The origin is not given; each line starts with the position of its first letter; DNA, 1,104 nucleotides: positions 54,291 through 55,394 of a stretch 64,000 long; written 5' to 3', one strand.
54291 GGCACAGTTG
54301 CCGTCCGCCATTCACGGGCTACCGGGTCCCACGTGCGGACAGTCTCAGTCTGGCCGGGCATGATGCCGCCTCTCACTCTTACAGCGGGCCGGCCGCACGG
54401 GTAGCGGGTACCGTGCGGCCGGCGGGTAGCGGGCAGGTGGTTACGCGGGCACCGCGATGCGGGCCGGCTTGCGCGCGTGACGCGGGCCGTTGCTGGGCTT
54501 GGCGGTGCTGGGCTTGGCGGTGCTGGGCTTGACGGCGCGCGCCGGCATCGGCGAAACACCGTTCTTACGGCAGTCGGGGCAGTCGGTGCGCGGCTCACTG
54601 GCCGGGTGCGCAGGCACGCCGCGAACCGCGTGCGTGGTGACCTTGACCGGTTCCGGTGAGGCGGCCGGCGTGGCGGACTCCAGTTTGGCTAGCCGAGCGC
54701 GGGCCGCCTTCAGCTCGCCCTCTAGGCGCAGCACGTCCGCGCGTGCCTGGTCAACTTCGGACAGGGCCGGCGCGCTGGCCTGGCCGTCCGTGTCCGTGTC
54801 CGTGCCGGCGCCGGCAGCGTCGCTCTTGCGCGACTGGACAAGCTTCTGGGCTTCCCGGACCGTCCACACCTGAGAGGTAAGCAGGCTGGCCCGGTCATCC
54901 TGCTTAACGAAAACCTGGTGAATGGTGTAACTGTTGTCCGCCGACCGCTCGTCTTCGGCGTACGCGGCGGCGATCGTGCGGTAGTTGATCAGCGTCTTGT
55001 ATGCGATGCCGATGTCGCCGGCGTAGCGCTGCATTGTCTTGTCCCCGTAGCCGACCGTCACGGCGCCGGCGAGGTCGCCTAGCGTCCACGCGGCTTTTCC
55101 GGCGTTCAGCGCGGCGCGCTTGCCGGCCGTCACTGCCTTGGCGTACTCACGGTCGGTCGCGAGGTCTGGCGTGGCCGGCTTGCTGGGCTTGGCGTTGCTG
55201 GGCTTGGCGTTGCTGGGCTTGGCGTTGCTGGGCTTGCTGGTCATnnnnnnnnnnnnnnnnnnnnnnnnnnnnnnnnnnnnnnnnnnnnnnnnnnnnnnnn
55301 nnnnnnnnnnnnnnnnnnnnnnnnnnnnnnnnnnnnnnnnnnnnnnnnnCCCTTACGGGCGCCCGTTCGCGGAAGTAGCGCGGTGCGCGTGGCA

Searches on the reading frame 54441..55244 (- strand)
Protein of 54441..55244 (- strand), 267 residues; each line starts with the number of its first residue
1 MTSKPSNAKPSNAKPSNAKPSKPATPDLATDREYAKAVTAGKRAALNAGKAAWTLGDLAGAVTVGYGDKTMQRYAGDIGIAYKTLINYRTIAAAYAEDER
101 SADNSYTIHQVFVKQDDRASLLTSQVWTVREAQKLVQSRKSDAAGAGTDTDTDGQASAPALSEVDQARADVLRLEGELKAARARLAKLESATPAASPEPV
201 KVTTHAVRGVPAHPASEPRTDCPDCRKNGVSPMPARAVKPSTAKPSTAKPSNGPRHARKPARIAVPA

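Call 9: search_protein_families(library=pfam, proteins=[window:54441-55244:-], max_evalue=0.01)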
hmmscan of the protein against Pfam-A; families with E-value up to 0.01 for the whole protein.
window:54441-55244:- (267 aa): 1 family
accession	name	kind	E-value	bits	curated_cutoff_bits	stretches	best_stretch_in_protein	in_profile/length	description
PF23991.1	DUF7310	-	0.0034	18.3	40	1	152-194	13-55/83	Coiled-coil region of unknown function (DUF7310)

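Call 10: search_protein_families(library=phrogs, proteins=[window:54441-55244:-], max_evalue=0.01)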
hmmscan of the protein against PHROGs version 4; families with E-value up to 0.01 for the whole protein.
window:54441-55244:- (267 aa): 1 family
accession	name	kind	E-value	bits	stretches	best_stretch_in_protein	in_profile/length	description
phrog_1138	-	unknown function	0.0069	17.3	0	106-204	85-172/228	-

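Call 20: find_related_loci(query=window:54441-55244:-, collection=viral_contigs, flank=8000)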
Query window:54441-55244:- (267 aa) in viral_contigs; peptide patterns used: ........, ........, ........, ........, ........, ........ (x = any residue, [..] = any of these).
12 stretches matched a pattern, but none encodes a relative of the query by tblastn (E <= 1e-3).

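Call 23: find_encoding_contigs(protein=window:54441-55244:-, flank=10000, max_places=10)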
Protein window:54441-55244:- (267 aa): no gene with exactly this product is on record in the collection.

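Call 31: find_homologous_proteins(query=window:54441-55244:-)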
Query window:54441-55244:- (267 aa): 2 proteins with E <= 0.001 among 5312 candidates.
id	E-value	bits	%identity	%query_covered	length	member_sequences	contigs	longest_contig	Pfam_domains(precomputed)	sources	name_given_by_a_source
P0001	9.9e-161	551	100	97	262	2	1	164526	-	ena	-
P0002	3.4e-56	209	54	82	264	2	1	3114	-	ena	-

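Call 32: find_encoding_contigs(protein=P0002, flank=10000)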
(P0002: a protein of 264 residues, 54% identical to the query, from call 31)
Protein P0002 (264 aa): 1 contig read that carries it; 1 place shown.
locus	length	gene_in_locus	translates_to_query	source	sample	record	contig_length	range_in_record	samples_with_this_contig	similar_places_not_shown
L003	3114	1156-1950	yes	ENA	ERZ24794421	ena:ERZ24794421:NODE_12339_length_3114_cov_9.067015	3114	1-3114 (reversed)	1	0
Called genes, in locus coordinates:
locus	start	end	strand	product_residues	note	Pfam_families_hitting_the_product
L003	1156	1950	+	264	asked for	-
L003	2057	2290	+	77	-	-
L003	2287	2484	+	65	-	-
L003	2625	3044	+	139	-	-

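Call 49: search_solved_structures(query=A3, max_evalue=10)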
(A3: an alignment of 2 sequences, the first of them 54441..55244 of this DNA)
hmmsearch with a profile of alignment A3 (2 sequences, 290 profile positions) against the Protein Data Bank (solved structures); distinct sequences matched with E-value up to 10: 3.
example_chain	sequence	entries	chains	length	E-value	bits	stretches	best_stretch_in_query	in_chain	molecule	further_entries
6snz_A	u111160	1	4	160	0.47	13.4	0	175-200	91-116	Prelamin-A/C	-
7d9n_A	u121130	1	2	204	1.1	12.1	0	175-199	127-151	Lamin-A/C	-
6jlb_A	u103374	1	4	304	2.1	11.2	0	175-199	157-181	Lamin A/C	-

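Call 60: search_protein_representatives(alignment_id=A3)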
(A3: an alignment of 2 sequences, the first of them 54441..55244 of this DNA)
Query: 2 sequences, 290 profile positions. Proteins with E-value up to 0.001 (for the whole library): 948; up to 1e-10: 255; up to 1e-30: 27. The best 150 are listed.
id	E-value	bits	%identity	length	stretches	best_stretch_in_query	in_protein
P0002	1.9e-149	513.6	-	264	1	21-290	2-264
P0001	4.9e-144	495.8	-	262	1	8-290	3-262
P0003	4.7e-60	220.2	-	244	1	21-285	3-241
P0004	1.1e-52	196.0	-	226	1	32-245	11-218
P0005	1.8e-51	192.0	-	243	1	32-244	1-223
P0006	2.4e-50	188.3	-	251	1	21-260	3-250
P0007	3.1e-49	184.7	-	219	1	11-235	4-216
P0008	8.4e-49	183.2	-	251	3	33-207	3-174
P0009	1.4e-48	182.5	-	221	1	24-233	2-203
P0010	2.1e-47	178.7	-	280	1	8-235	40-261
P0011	1.1e-45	173.0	-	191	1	29-204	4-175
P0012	1.1e-43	166.4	-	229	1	26-243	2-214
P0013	3.2e-41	158.4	-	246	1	27-260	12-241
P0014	4.1e-41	158.0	-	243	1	27-237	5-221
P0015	1.0e-40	156.7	-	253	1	32-284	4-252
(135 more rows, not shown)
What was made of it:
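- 54441..55244 (-): First gene of the leftward operon (p267). It has a low-complexity KPSNA N-terminus, a ParB/KorB-type helix-turn-helix domain (residues 28-146), an acidic linker, a coiled coil, an H..H..C..C motif and a basic tail. It is the candidate binder of the palindromes. The family has 948 cluster representatives (call 60).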

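Call 62: search_protein_families(library=pfam, alignment_id=A4, max_evalue=0.001)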
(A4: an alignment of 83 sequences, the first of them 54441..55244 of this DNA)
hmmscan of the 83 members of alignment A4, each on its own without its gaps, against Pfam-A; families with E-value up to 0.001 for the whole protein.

A. member 1, window:54441-55244:- (267 aa): 0 families

B. families by the number of members that match (of 83 scanned): 13 families
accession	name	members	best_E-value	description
PF07505.17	DUF5131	2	2e-43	Protein of unknown function (DUF5131)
PF05869.16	Dam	2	3.1e-14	DNA N-6-adenine-methyltransferase (Dam)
PF02768.20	DNA_pol3_beta_3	1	2.3e-12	DNA polymerase III beta subunit, C-terminal domain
PF02095.21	Extensin_1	1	1.3e-05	Extensin-like protein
PF10263.15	SprT-like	1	1.6e-05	SprT-like family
PF02767.21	DNA_pol3_beta_2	1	3.3e-05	DNA polymerase III beta subunit, central domain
PF04055.27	Radical_SAM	1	0.00016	Radical SAM superfamily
PF13384.12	HTH_23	1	0.00022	Homeodomain-like domain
PF08597.15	eIF3_subunit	1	0.00026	Translation initiation factor eIF3 subunit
PF14279.12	HNH_5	1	0.00034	HNH endonuclease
PF00712.24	DNA_pol3_beta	1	0.00038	DNA polymerase III beta subunit, N-terminal domain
PF01547.30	SBP_bac_1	1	0.00059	Bacterial extracellular solute-binding protein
PF02257.21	RFX_DNA_binding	1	0.00073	RFX DNA-binding domain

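Call 63: search_solved_structures(query=A4, max_evalue=1, show_alignments=2)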
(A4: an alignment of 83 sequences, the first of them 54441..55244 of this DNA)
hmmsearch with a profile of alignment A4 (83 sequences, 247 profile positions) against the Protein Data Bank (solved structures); distinct sequences matched with E-value up to 1: 1.
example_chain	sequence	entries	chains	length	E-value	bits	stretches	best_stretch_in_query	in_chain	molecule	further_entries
6elz_I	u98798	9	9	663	0.14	15.7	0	112-211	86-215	Nucleolar complex-associated protein 3 | NOC3 isoform 1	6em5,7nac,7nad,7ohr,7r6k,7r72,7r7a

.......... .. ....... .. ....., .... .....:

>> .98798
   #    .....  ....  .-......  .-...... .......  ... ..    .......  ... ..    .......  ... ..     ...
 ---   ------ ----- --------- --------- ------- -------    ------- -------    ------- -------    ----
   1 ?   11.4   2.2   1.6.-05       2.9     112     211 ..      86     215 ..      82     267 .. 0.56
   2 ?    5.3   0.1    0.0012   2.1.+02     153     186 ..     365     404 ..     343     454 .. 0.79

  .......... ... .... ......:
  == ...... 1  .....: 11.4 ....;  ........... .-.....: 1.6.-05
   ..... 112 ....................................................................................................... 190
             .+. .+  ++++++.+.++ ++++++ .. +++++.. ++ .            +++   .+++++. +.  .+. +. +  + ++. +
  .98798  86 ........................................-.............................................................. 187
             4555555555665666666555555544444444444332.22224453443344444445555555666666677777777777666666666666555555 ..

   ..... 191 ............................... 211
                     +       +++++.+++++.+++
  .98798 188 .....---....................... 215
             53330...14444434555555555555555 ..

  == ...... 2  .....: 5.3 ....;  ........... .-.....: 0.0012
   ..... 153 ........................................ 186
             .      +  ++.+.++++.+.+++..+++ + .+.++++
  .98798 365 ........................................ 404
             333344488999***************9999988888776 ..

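Call 67: find_related_loci(query=A5, collection=viral_contigs, flank=6000)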
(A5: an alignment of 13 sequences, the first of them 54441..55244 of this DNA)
Query A5 (267 aa) in viral_contigs; peptide patterns used: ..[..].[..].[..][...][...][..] (x = any residue, [..] = any of these).
1 stretches matched a pattern, but none encodes a relative of the query by tblastn (E <= 1e-3).

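Call 72: predict_structure(alignment_id=A4)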
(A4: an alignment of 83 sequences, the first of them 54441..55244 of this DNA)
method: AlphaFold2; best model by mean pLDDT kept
length: 267 residues; sequences in the alignment: 83
mean_pLDDT: 83.4   pTM: 0.54
mean pLDDT of the five models: 83.4, 82.1, 82.0, 81.9, 79.8
residues with pLDDT >= 90: 147; 70-90: 42; 50-70: 77; < 50: 1
segments of 3 or more residues with pLDDT < 50: none
pLDDT, mean of each block of 10 residues (from residue 1): 62 66 67 93 87 96 87 96 97 97 97 98 98 96 71 63 91 95 93 76 91 91 90 62 61 62 63
secondary structure, 60 per line:
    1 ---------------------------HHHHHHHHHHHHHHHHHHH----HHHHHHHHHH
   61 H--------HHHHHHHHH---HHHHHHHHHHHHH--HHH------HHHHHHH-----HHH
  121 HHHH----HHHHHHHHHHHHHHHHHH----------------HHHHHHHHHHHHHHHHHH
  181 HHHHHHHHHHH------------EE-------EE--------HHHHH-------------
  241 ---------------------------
elements in order: H28-46 H51-61 H70-78 H82-94 H106-112 H118-124 H129-146 H163-191 H223-227
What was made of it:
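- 54441..55244 (-): AF2 model with pLDDT 83 (call 72).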

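Call 76: fold_search(model_id=the predicted structure, library=pdb)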
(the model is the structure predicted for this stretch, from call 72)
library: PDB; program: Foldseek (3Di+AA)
matches with E <= 10: 88; with E <= 0.001: 0
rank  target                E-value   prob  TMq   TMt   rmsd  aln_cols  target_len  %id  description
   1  6s6h_B                1.3e-01  0.89  0.27  0.46  11.5       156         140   13  Crystal structure of the DNA binding domain of the chromosome-partitioning protein ParB complexed to the centromeric p (released 2020-07-15)
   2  6t1f_A                1.4e-01  0.99  0.32  0.42   3.5       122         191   16  Crystal structure of the C-terminally truncated chromosome-partitioning protein ParB from Caulobacter crescentus compl (released 2020-10-14)
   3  6t1f_C                1.7e-01  0.98  0.32  0.42   3.5       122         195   16  Crystal structure of the C-terminally truncated chromosome-partitioning protein ParB from Caulobacter crescentus compl (released 2020-10-14)
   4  6s6h_A                2.2e-01  0.92  0.26  0.50   4.9       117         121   14  Crystal structure of the DNA binding domain of the chromosome-partitioning protein ParB complexed to the centromeric p (released 2020-07-15)
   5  1vz0_B                2.6e-01  0.97  0.22  0.30   2.2        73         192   16  Chromosome segregation protein Spo0J from Thermus thermophilus (released 2004-07-19)
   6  7bnr_B                2.9e-01  0.97  0.23  0.31   2.5        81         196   18  Crystal structure of a ParB Q52A mutant from Myxococcus xanthus bound to CTPyS (released 2021-09-08)
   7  7bnk_A                3.9e-01  0.93  0.22  0.30   2.5        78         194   18  Crystal structure of ParB from Myxococcus xanthus bound to CDP and Monothiophosphate (released 2021-09-08)
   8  7bnk_B                4.1e-01  0.92  0.22  0.30   2.5        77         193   18  Crystal structure of ParB from Myxococcus xanthus bound to CDP and Monothiophosphate (released 2021-09-08)
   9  1vz0_C                4.1e-01  0.85  0.29  0.39   5.1       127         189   12  Chromosome segregation protein Spo0J from Thermus thermophilus (released 2004-07-19)
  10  7ng0                  4.6e-01  0.93  0.28  0.36   3.3       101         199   11  Crystal structure of N- and C-terminally truncated Geobacillus thermoleovorans nucleoid occlusion protein Noc (released 2021-02-17)
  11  4umk_D                4.9e-01  0.87  0.32  0.45   3.9       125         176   11  The complex of Spo0J and parS DNA in chromosomal partition system (released 2015-05-13)
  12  1r71_D                5.5e-01  0.35  0.23  0.41   6.6       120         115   15  Crystal Structure of the DNA binding domain of KorB in complex with the operator DNA (released 2004-06-01)
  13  6t1f_D                6.2e-01  0.89  0.30  0.41   3.6       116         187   16  Crystal structure of the C-terminally truncated chromosome-partitioning protein ParB from Caulobacter crescentus compl (released 2020-10-14)
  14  4umk_B                6.2e-01  0.82  0.25  0.35   3.9       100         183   14  The complex of Spo0J and parS DNA in chromosomal partition system (released 2015-05-13)
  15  6t1f_B                6.5e-01  0.87  0.30  0.40   3.6       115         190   16  Crystal structure of the C-terminally truncated chromosome-partitioning protein ParB from Caulobacter crescentus compl (released 2020-10-14)
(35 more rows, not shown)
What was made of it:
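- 54441..55244 (-): The top 26 Foldseek hits are all ParB/Spo0J/Noc/KorB/SopB DNA-binding domains (call 76).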

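Call 79: find_encoding_contigs(protein=P0003, flank=6000, max_places=4)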
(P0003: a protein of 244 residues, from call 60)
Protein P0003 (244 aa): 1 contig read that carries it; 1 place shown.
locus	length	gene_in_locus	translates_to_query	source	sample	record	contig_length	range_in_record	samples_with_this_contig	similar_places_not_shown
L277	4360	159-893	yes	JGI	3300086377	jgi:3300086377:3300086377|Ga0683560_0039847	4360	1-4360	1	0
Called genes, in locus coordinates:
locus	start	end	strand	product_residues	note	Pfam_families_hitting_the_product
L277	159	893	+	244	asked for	-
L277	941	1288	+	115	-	-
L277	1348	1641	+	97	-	-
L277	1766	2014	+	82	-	-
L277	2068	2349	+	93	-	-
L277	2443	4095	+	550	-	-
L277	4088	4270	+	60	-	-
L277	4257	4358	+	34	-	?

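Call 80: find_encoding_contigs(protein=P0010, flank=6000, max_places=4)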
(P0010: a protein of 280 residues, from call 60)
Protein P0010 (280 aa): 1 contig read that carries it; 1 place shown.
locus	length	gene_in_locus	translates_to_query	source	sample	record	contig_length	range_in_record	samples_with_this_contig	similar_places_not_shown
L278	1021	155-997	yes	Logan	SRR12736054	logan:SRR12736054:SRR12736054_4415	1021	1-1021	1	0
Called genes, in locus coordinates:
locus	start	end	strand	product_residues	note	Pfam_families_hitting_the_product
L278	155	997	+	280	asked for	-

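Call 81: find_encoding_contigs(protein=P0007, flank=6000, max_places=4)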
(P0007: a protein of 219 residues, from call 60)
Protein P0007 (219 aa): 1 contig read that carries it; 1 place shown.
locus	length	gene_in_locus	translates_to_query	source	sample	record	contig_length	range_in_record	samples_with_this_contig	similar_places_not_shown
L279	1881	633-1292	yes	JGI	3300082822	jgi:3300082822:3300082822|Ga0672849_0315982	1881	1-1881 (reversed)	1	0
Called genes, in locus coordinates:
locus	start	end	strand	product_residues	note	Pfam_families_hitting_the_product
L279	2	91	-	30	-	?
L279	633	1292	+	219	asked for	-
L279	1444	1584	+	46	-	-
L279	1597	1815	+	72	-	-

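Call 82: find_homologous_proteins(query=A5, max_evalue=1e-10)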
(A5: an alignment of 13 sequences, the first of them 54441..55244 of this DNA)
Query A5 (13 sequences) (267 aa, profile of the alignment): 8 proteins with E <= 1e-10 among 8000 candidates.
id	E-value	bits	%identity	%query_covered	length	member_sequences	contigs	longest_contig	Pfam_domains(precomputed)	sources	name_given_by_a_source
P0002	2.2e-85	304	54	82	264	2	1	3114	-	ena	-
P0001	5.3e-85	303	100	97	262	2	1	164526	-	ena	-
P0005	1.5e-81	292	41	84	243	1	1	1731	-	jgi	jgi:hypothetical protein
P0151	2.3e-63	232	36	91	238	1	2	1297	-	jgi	jgi:hypothetical protein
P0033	3.0e-59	219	35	76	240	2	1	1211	-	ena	-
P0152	1.4e-58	217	33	82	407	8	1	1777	-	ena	-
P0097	2.0e-54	203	34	82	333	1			-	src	-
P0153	2.5e-21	95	49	17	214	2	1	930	-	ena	-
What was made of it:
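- Tried and rejected: These returned contigs too short to show the upstream region (calls 79-82).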

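Call 106: search_dna_similar(query=window:54441-55244:-, collection=phages, mode=protein, max_evalue=0.001, max_rows=25)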
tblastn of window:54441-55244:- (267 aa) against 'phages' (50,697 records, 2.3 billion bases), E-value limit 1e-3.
No match.

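Call 107: search_dna_similar(query=window:54441-55244:-, collection=plasmids, mode=protein, max_evalue=0.001, max_rows=15)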
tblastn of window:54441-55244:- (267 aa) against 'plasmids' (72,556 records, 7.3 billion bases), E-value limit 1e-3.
Records with a match: 3; places in all: 4; records where one place covers at least 80% of the query: 0.
Best place of each record, by identity: <60% 3.
By first word of the organism name: Streptomyces 3.
By predicted mobility (MOB-suite, as given by PLSDB): mobilizable 2; non-mobilizable 1.
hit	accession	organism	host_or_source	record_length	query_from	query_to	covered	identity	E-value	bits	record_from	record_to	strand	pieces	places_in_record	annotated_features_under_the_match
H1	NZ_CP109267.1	Streptomyces sp. NBC_01643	-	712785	30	122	35%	29.2%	4e-6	55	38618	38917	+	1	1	DUF6192 family protein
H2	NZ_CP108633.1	Streptomyces sp. NBC_01136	-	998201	34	117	31%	31.3%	3e-5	52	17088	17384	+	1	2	DUF6192 family protein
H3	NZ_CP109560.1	Streptomyces sp. NBC_01384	-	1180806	34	117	31%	31.3%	3e-5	52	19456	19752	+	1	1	record has no annotation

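Call 109: search_protein_families(library=pfam, proteins=[window:54441-55244:-, P0002, P0004, P0009], max_evalue=10)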
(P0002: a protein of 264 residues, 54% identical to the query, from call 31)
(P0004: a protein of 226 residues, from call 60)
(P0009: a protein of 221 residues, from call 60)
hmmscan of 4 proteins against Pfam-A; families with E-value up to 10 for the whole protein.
window:54441-55244:- (267 aa): 4 families
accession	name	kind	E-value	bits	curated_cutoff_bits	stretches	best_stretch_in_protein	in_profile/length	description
PF23991.1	DUF7310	-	0.0034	18.3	40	1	152-194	13-55/83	Coiled-coil region of unknown function (DUF7310)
PF01608.23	I_LWEQ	-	0.034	14.7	27.5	1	131-189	91-146/151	I/LWEQ domain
PF07721.20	TPR_4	-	0.13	13.4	27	1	43-63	2-22/26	Tetratricopeptide repeat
PF12325.13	TMF_TATA_bd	-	0.22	12.1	29.1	1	156-204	6-54/115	TATA element modulatory factor 1 TATA binding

P0002 (264 aa): 0 families

P0004 (226 aa): 1 family
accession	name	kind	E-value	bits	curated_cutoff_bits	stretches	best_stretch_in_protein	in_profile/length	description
PF04889.17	Cwf_Cwc_15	-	0.071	13.4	30.4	1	125-168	123-166/244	Cwf15/Cwc15 cell cycle control protein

P0009 (221 aa): 5 families
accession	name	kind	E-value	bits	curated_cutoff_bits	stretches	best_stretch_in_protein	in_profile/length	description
PF23991.1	DUF7310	-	0.0071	17.2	40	1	144-176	21-53/83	Coiled-coil region of unknown function (DUF7310)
PF13166.12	AAA_13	-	0.021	13.9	36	1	143-204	206-264/713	AAA domain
PF22807.2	TrAA12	-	0.086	11.6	30.9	1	124-137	392-405/463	TrAA12-like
PF11362.14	DUF3161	-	0.1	13.2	25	1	56-100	27-69/83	Protein of unknown function (DUF3161)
PF25804.1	SYNE3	-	0.11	13.5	30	1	142-184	11-53/83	Nesprin-3 domain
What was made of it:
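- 54441..55244 (-): There is no Pfam family (calls 9, 62, 109).
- On Iteron-type replication origin: Neither has a Rep family hit in Pfam or PHROGs (calls 9, 10, 109).
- On ParABS (type I) partition system: There is no ParBc or other Pfam hit (calls 9, 72, 109).
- p267 lacks the ParB N-terminal domain that stimulates ParA and binds CTP (calls 72, 109).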

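Call 110: get_annotated_region(hit=H1, flank=5000)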
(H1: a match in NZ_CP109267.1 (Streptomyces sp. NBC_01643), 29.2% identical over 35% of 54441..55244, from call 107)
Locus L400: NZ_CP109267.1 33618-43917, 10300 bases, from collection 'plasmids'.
description: Streptomyces sp. NBC_01643 plasmid unnamed1, complete sequence
organism: Streptomyces sp. NBC_01643 (NCBI taxid 2975906)
taxonomy: Bacteria; Actinomycetota; Actinomycetes; Kitasatosporales; Streptomycetaceae; Streptomyces; Streptomyces sp. NBC 01643
host: -; source: -; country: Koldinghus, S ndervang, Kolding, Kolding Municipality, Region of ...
typing (MOB-suite, as given by PLSDB): non-mobilizable
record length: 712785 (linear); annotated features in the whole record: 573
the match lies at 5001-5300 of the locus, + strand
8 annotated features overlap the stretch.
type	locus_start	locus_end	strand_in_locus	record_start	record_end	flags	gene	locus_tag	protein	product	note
CDS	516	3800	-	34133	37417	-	mobF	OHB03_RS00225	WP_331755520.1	MobF family relaxase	-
CDS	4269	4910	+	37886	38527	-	-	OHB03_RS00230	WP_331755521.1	hypothetical protein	-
CDS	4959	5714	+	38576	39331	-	-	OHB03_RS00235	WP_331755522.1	DUF6192 family protein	-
CDS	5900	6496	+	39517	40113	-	-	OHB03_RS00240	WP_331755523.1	hypothetical protein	-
CDS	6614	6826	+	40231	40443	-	-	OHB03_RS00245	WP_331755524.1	DUF6192 family protein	-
CDS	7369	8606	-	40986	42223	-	-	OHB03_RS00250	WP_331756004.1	IS3 family transposase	-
CDS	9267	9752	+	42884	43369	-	-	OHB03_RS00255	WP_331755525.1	GNAT family N-acetyltransferase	-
CDS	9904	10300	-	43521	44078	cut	-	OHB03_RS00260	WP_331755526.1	hypothetical protein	-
